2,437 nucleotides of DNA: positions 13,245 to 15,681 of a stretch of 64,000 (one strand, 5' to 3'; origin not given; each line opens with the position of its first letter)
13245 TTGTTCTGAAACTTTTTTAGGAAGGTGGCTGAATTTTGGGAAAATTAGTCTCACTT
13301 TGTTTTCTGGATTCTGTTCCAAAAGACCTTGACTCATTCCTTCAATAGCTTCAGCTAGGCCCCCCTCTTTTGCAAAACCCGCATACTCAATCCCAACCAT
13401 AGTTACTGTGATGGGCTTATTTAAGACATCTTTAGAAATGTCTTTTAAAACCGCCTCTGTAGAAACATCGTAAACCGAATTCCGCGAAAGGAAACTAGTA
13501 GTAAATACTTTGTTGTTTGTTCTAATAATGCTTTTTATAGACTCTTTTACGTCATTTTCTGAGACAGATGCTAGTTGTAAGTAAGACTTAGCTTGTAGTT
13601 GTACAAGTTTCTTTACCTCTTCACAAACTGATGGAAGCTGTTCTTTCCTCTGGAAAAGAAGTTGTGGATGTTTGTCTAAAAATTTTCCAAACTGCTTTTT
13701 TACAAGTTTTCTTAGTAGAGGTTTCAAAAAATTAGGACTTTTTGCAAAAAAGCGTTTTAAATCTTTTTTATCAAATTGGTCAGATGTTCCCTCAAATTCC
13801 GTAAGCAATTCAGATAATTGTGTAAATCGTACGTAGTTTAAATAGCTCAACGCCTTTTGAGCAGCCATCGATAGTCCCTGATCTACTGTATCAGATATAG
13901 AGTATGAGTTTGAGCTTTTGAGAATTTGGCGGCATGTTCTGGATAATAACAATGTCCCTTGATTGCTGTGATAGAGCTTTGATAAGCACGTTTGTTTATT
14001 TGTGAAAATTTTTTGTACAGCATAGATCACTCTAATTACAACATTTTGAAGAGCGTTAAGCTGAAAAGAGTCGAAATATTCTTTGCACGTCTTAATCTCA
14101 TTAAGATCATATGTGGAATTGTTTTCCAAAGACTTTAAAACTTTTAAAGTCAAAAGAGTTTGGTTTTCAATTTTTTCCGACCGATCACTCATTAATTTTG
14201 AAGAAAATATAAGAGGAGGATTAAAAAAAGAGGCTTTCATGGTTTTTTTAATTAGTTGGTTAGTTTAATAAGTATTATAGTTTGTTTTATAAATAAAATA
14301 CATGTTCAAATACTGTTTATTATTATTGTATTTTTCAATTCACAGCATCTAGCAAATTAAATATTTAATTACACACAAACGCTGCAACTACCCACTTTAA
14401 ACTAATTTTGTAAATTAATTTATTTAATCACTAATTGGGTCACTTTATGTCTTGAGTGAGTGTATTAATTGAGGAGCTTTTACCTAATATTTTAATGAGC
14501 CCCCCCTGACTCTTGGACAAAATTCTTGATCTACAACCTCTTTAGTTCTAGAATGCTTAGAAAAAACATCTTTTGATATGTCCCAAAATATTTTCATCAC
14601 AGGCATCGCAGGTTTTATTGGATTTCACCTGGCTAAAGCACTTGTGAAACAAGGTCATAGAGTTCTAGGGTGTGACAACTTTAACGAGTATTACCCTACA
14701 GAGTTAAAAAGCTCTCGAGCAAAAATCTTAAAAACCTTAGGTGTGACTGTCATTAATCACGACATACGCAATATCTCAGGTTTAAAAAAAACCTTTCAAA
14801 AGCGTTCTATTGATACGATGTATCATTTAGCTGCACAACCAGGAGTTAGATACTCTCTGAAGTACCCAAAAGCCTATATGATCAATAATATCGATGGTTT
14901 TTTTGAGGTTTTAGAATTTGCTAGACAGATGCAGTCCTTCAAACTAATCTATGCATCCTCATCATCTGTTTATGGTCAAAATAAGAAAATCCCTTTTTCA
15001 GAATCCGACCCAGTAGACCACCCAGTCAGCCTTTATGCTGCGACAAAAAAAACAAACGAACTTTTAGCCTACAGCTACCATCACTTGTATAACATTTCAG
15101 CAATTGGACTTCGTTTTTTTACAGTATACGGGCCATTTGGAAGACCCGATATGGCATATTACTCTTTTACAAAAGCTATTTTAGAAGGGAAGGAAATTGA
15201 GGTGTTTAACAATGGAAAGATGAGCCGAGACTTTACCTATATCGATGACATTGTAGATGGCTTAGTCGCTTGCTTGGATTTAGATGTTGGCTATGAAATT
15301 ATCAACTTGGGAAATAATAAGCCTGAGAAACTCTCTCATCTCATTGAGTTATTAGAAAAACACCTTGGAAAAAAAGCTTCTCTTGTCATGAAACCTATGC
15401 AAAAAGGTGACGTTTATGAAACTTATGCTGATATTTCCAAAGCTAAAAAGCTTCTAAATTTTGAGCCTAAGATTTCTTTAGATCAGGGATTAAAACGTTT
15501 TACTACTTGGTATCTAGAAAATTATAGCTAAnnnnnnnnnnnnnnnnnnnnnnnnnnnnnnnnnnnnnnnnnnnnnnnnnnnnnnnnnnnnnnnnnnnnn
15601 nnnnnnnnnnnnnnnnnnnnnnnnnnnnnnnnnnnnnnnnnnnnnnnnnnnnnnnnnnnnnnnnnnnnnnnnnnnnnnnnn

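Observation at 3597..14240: GlgA-GlgB fusion heads a co-directional cluster with Wza-like and Wzc-like export proteins: candidate alpha-glucan export module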

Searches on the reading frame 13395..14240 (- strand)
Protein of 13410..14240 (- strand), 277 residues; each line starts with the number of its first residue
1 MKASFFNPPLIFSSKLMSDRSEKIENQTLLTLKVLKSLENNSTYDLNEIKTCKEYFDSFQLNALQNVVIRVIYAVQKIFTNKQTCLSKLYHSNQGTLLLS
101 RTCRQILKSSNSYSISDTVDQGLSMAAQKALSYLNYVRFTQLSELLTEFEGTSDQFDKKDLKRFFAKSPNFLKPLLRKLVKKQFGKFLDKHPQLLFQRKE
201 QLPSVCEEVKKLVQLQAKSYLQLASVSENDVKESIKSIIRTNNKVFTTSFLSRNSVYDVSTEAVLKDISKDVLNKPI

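Call 38: search_protein_families(library=pfam, proteins=[window:13410-14240:-], max_evalue=10)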
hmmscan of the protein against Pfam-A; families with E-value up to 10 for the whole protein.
window:13410-14240:- (277 aa): 4 families
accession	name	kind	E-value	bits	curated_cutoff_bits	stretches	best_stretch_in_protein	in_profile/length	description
PF17958.7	EF-hand_13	-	0.051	13.7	22.6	1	57-92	44-78/90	EF-hand domain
PF23289.1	Spectrin_5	-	0.083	13.4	27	1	36-89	24-79/80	Guanine nucleotide exchange factor DBS-like, spectrin-like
PF07198.17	DUF1410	-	0.48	11.3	25.5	1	26-50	30-52/61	Protein of unknown function (DUF1410)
PF09602.15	PhaP_Bmeg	-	8.5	6.7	28.3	0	15-68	22-75/168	Polyhydroxyalkanoic acid inclusion protein (PhaP_Bmeg)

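Call 79: predict_structure(alignment_id=A7)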
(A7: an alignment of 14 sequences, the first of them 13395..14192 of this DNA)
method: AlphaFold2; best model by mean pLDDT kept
length: 266 residues; sequences in the alignment: 14
mean_pLDDT: 78.3   pTM: 0.73
mean pLDDT of the five models: 78.3, 77.6, 75.2, 75.0, 72.2
residues with pLDDT >= 90: 12; 70-90: 197; 50-70: 42; < 50: 15
segments of 3 or more residues with pLDDT < 50: 233-244, 264-266
pLDDT, mean of each block of 10 residues (from residue 1): 77 81 71 88 86 85 75 85 88 64 69 88 87 74 82 84 88 86 84 90 88 82 83 46 54 67 47
secondary structure, 60 per line:
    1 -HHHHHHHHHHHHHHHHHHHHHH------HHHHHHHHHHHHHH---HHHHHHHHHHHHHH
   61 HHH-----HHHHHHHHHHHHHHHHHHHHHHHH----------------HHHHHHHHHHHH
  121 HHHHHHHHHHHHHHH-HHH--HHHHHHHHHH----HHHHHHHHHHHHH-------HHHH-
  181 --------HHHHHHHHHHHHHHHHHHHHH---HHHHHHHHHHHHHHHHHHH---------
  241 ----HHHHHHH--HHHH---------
elements in order: H2-23 H30-43 H47-63 H69-92 H109-135 H142-151 H156-168 H176-179 H189-209 H213-231 H245-251 H254-257

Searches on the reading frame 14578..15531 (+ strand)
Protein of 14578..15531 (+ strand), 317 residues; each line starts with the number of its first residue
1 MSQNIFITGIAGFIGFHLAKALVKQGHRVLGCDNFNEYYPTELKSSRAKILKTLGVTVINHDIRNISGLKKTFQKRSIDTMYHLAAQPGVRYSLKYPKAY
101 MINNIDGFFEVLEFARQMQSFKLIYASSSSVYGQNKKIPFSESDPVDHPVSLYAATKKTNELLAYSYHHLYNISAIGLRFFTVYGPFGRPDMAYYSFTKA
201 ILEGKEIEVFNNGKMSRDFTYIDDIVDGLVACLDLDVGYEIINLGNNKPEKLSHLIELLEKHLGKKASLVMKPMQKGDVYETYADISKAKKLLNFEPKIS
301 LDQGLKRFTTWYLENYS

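Call 3: search_protein_families(library=pfam, proteins=[window:14578-15531:+], max_evalue=0.01)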
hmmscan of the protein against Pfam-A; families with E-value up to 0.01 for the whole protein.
window:14578-15531:+ (317 aa): 8 families
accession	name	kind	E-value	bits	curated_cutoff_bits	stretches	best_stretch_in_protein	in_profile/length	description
PF01370.27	Epimerase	-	3.1e-56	190.9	20.9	1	5-245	1-240/240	NAD dependent epimerase/dehydratase family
PF16363.11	GDP_Man_Dehyd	-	8e-55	187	27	1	6-307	1-331/332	GDP-mannose 4,6 dehydratase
PF01073.25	3Beta_HSD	-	4.6e-13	49.3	22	1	7-228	2-224/280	3-beta hydroxysteroid dehydrogenase/isomerase family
PF02719.21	Polysacc_synt_2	-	2.7e-12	46.9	20.2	1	5-266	1-250/293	Polysaccharide biosynthesis protein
PF04321.23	RmlD_sub_bind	-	3.4e-12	46.5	27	1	4-212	2-178/287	RmlD substrate binding domain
PF07993.18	NAD_binding_4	-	6.7e-08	32.4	20.1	1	76-142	87-150/258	Male sterility protein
PF00106.31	adh_short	-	0.00093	19.2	26.6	1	4-75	2-70/195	short chain dehydrogenase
PF05368.20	NmrA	-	0.0041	17.2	27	0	2-75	2-69/298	NmrA-like family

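Call 8: search_protein_families(library=ncbifam, proteins=[window:14578-15531:+], max_evalue=0.01)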
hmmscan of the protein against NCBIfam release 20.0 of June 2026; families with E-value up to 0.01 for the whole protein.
window:14578-15531:+ (317 aa): 31 families (the best 25 are shown)
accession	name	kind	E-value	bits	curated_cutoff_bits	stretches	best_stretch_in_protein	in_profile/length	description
TIGR01179.1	galE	equivalog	1.2e-44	152.5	262.3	1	5-311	2-324/332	UDP-glucose 4-epimerase GalE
NF011728.1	PRK15181.1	equivalog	1.1e-43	149.6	760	1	5-317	18-342/348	Vi polysaccharide biosynthesis UDP-N-acetylglucosaminuronic acid C-4 epimerase TviC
TIGR04180.1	EDH_00030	hypoth_equivalog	5.2e-43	147.2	475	1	5-299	1-296/297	NAD-dependent 4,6-dehydratase LegB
TIGR01181.1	dTDP_gluc_dehyt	equivalog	1e-41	143.1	365.1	1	5-315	2-314/321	dTDP-glucose 4,6-dehydratase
TIGR02197.1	heptose_epim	equivalog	7.1e-36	124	274.6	1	5-314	1-315/316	ADP-glyceromanno-heptose 6-epimerase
NF007956.0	PRK10675.1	subfamily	6.6e-31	107.7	394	2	5-185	3-182/338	UDP-glucose 4-epimerase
TIGR02622.1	CDP_4_6_dhtase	equivalog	2.6e-22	79.4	278.45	2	3-171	5-172/352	CDP-glucose 4,6-dehydratase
NF007582.0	PRK10217.1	equivalog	1.7e-20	73.4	698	1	3-316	2-335/355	dTDP-glucose 4,6-dehydratase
NF007490.0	PRK10084.1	subfamily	3.1e-20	72.5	649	1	4-315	2-337/361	dTDP-glucose 4,6-dehydratase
NF047922.1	GDPFucSynFcl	equivalog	8.3e-19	68.2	500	1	60-315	36-304/308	GDP-L-fucose synthase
NF042423.1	oxyalk_red_Shew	equivalog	3.1e-18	65.9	580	1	3-186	9-177/331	2-alkyl-3-oxoalkanoate reductase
NF043036.1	ErythonDh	equivalog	1.6e-17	63.7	325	1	4-202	2-198/321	D-erythronate dehydrogenase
NF042422.1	oxyalk_red_OleD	equivalog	1.2e-15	57.7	580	1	4-234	2-216/329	2-alkyl-3-oxoalkanoate reductase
TIGR01472.1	gmd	equivalog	2.9e-14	53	415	1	5-227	3-233/342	GDP-mannose 4,6-dehydratase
NF008360.0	PRK11150.1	equivalog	6.2e-14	51.9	452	1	5-285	2-279/310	ADP-glyceromanno-heptose 6-epimerase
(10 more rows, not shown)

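Call 30: search_solved_structures(query=window:14578-15531:+, max_evalue=1e-20)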
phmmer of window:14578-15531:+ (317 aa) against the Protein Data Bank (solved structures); distinct sequences matched with E-value up to 1e-20: 54.
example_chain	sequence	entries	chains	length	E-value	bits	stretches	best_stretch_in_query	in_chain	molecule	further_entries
5u4q_A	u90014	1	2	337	2.1e-96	326.2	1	4-235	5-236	dTDP-glucose 4,6-dehydratase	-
6zl6_A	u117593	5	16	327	1e-57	199.1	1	4-307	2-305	Epimerase domain-containing protein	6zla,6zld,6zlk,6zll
6zlj_A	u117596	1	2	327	3.6e-57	197.3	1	4-307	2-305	Epimerase domain-containing protein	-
10ke_A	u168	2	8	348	2.2e-43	152.1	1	3-314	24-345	Capsular polysaccharide biosynthesis protein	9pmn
1sb8_A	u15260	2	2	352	1.6e-42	149.2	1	6-313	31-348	wbpP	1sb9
3ru7_A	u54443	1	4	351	3.3e-41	144.9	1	6-313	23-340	WbgU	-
3ru9_A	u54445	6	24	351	3.4e-41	144.9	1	6-313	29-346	WbgU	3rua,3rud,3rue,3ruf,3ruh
3lu1_A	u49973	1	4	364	3.8e-41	144.7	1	6-313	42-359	WbgU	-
3ruc_A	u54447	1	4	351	4.6e-41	144.4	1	6-313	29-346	WbgU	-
4zrm_A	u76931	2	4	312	8.7e-41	143.5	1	3-311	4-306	UDP-glucose 4-epimerase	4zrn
6kv9_A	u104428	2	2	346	4.5e-38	134.6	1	4-312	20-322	MoeE5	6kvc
6pmh_A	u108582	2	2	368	4.5e-36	128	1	5-316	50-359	UDP-glucose 4-epimerase related protein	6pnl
7ys8_A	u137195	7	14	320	1.6e-35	126.2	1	6-312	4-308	UDP-glucose 4-epimerase | UDP-glucose 4-epimerase along with EC 5.1.3.2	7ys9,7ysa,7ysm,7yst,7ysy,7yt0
6dnt_A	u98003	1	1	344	2.9e-34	122.1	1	3-314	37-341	NAD-dependent epimerase/dehydratase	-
6bwl_A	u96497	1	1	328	9.2e-32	113.9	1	4-311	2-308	Pal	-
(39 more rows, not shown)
